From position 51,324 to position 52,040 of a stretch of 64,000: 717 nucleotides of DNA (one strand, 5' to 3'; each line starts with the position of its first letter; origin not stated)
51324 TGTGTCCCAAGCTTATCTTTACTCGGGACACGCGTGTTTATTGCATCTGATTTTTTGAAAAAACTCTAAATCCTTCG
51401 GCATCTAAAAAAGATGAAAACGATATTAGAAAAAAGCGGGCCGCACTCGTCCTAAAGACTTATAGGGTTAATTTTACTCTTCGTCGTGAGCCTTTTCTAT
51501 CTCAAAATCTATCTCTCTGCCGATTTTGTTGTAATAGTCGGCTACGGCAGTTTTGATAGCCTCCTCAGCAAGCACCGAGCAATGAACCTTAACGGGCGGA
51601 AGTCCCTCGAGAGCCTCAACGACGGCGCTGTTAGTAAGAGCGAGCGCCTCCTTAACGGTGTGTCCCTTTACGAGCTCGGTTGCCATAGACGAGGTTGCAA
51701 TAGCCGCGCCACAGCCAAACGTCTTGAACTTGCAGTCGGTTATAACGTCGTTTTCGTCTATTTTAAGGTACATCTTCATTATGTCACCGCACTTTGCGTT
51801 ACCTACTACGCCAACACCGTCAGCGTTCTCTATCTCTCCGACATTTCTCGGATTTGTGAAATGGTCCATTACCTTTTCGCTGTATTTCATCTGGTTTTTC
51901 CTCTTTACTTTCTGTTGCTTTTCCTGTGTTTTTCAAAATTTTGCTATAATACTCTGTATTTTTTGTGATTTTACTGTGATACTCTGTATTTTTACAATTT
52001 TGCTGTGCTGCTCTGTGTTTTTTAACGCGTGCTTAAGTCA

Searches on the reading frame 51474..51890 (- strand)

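Call 9: search_protein_families(library=pfam, proteins=[window:51474-51890:-], max_evalue=0.001)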
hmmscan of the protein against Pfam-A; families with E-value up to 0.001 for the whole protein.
window:51474-51890:- (138 aa): 1 family
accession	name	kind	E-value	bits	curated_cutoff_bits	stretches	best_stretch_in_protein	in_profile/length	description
PF01592.21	NifU_N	-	8.3e-51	171.9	22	1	2-123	1-124/127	NifU-like N terminal domain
